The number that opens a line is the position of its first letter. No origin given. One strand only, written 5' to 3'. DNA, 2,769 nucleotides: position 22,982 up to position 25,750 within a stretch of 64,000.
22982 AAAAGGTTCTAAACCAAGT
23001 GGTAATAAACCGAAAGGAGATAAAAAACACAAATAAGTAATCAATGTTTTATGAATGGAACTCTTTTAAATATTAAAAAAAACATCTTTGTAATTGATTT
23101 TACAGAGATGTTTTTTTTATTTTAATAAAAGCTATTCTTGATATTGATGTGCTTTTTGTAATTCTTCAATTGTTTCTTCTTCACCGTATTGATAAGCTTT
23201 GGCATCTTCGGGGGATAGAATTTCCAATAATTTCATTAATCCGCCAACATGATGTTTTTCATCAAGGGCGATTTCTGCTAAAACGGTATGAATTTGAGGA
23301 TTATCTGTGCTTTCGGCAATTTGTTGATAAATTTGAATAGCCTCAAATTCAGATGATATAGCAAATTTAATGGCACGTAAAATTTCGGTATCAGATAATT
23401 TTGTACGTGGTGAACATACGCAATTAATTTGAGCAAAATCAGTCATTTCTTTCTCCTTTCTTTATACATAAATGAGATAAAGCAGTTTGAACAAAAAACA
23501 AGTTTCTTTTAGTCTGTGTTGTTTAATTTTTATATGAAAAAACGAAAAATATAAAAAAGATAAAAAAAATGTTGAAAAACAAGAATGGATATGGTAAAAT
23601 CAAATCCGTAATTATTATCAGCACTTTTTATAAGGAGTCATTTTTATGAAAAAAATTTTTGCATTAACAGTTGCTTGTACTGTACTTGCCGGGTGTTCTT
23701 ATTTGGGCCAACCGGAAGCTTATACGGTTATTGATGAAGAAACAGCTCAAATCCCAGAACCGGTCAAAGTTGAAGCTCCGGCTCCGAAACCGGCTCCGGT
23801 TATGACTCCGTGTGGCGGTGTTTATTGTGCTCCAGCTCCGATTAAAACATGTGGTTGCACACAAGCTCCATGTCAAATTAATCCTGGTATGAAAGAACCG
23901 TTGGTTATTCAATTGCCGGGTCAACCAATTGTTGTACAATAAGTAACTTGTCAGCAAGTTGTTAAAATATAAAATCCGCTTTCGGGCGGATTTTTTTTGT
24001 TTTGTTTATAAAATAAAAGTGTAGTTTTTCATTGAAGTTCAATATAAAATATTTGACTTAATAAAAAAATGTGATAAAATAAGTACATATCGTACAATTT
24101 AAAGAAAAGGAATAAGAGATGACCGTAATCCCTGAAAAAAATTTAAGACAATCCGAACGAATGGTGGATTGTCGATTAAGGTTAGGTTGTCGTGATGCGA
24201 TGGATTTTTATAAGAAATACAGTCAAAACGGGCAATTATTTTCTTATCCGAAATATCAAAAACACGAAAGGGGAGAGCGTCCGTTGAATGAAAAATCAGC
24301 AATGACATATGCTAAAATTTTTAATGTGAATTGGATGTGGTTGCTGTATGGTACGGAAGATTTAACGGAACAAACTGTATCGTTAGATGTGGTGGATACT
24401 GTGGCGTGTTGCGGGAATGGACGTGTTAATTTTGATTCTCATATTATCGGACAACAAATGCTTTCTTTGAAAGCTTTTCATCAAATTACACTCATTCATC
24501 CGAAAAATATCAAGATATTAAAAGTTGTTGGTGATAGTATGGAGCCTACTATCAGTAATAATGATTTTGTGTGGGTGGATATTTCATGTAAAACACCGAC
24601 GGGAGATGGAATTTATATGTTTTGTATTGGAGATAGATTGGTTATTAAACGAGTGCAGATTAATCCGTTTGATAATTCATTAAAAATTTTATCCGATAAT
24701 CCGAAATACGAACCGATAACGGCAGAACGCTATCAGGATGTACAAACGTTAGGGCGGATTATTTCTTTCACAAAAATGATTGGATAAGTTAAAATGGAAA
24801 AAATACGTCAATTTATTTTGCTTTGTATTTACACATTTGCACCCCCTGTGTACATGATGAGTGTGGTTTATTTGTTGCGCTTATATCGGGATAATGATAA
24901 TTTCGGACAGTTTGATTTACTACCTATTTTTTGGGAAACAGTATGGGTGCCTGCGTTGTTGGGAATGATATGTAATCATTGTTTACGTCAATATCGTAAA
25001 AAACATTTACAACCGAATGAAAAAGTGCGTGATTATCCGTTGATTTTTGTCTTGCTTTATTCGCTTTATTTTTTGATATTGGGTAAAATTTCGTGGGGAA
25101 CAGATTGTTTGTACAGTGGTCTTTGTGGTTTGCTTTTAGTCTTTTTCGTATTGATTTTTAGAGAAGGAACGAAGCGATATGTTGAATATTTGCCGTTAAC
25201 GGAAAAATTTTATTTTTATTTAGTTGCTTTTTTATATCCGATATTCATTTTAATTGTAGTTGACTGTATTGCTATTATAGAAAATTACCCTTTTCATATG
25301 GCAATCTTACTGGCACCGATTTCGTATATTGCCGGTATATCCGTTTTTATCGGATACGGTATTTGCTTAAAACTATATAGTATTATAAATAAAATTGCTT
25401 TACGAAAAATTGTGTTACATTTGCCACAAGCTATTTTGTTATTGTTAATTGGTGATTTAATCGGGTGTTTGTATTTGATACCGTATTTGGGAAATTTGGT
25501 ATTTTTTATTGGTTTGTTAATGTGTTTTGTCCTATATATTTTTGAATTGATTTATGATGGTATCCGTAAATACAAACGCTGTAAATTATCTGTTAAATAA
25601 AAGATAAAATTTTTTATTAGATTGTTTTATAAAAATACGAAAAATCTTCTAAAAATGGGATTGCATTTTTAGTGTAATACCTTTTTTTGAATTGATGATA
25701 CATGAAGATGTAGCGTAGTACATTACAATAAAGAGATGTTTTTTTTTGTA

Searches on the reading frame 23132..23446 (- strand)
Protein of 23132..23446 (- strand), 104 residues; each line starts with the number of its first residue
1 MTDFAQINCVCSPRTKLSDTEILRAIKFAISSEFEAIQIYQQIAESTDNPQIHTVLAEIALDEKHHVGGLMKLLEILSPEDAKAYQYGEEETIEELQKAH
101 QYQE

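Call 60: search_protein_families(library=pfam, proteins=[window:23132-23446:-], max_evalue=0.01)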
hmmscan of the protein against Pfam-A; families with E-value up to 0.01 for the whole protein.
window:23132-23446:- (104 aa): 3 families
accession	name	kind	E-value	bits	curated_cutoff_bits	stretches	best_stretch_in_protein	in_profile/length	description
PF02915.23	Rubrerythrin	-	6.5e-09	36.7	22.8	1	26-82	3-61/137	Rubrerythrin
PF22277.2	EncFtn-like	-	1.2e-05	25.5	27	1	19-68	13-61/85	EncFtn-like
PF09537.16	DUF2383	-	0.00064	20.3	30.8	1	24-77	4-57/111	Domain of unknown function (DUF2383)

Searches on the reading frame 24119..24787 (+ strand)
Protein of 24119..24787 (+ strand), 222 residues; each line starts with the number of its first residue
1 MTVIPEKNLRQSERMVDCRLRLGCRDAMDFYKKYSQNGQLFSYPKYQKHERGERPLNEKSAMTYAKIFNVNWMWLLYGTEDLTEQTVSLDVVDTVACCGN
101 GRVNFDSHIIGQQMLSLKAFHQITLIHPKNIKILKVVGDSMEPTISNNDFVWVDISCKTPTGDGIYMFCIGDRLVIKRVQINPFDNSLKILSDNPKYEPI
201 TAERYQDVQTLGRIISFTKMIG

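Call 13: search_protein_families(library=pfam, proteins=[window:24119-24787:+])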
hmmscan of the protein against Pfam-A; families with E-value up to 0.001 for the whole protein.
window:24119-24787:+ (222 aa): 1 family
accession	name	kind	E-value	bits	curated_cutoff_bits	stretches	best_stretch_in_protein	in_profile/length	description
PF00717.28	Peptidase_S24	-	1.5e-18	67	23.3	1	119-215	23-116/116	Peptidase S24-like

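Call 35: find_encoding_contigs(protein=window:24119-24787:+, flank=10000, max_places=10)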
Protein window:24119-24787:+ (222 aa): 14 contigs read that carry it; 10 places shown.
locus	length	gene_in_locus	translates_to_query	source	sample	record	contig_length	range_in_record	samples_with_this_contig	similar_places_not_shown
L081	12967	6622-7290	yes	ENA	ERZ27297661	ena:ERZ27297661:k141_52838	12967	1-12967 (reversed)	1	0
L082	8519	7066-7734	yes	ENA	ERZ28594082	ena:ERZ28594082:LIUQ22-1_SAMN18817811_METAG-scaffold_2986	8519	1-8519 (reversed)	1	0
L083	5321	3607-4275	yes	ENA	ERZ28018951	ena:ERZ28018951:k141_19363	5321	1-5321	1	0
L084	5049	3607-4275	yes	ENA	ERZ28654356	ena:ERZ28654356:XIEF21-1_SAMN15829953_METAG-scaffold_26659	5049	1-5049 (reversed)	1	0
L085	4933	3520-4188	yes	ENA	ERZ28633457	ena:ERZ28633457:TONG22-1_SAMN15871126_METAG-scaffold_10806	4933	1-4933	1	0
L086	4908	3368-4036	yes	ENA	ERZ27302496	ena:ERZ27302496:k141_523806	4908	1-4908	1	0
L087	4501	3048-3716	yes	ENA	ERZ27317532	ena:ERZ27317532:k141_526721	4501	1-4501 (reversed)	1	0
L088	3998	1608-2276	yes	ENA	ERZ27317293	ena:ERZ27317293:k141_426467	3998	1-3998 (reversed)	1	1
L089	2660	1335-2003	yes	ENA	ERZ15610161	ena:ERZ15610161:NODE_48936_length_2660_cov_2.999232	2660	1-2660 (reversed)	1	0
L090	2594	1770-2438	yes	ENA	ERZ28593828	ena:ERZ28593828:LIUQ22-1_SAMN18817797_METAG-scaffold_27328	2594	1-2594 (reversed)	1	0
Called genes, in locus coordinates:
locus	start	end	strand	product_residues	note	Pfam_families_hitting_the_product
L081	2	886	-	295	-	?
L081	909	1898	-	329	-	PF01381:HTH_3, PF04545:Sigma70_r4 (faint), PF12844:HTH_19 (weak), PF13443:HTH_26 (weak), PF01381:HTH_3, PF12844:HTH_19 (weak), PF13560:HTH_31 (weak)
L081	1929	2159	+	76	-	-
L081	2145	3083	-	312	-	PF00226:DnaJ, PF01556:DnaJ_C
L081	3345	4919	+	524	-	PF06414:Zeta_toxin (faint), PF08433:KTI12 (weak), PF13238:AAA_18 (weak), PF13671:AAA_33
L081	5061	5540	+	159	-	-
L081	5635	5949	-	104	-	PF22277:EncFtn-like (weak), PF02915:Rubrerythrin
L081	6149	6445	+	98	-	-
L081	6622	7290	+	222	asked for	PF00717:Peptidase_S24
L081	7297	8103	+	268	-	-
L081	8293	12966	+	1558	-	?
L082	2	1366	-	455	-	?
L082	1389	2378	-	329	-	PF01381:HTH_3, PF04545:Sigma70_r4 (faint), PF12844:HTH_19 (weak), PF13443:HTH_26 (weak), PF01381:HTH_3, PF12844:HTH_19 (weak), PF13560:HTH_31 (weak)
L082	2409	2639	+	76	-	-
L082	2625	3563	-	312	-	PF00226:DnaJ, PF01556:DnaJ_C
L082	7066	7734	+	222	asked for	PF00717:Peptidase_S24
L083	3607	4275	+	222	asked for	PF00717:Peptidase_S24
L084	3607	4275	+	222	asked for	PF00717:Peptidase_S24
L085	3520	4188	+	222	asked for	PF00717:Peptidase_S24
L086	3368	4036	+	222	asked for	PF00717:Peptidase_S24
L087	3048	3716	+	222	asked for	PF00717:Peptidase_S24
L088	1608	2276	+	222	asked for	PF00717:Peptidase_S24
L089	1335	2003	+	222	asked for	PF00717:Peptidase_S24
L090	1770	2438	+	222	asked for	PF00717:Peptidase_S24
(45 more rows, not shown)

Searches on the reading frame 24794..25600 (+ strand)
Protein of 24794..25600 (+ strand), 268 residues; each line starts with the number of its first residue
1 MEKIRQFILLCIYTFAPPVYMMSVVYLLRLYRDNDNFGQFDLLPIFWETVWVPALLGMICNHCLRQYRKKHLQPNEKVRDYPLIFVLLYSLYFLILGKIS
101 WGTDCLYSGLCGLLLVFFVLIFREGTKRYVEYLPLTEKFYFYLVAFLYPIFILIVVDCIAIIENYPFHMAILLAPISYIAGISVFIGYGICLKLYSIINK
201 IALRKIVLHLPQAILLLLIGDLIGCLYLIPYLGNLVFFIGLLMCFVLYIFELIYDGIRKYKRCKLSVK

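Call 13: search_protein_families(library=pfam, proteins=[window:24794-25600:+])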
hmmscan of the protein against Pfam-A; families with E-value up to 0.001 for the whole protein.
window:24794-25600:+ (268 aa): 0 families

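Call 34: find_encoding_contigs(protein=window:24794-25600:+, flank=10000, max_places=10)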
Protein window:24794-25600:+ (268 aa): 1 contig read that carries it; 1 place shown.
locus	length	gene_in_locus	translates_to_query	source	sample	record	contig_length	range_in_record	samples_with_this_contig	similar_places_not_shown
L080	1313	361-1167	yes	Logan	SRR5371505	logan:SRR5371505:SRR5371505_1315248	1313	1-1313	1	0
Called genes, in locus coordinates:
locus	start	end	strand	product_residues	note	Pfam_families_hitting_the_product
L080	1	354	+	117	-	?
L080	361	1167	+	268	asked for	-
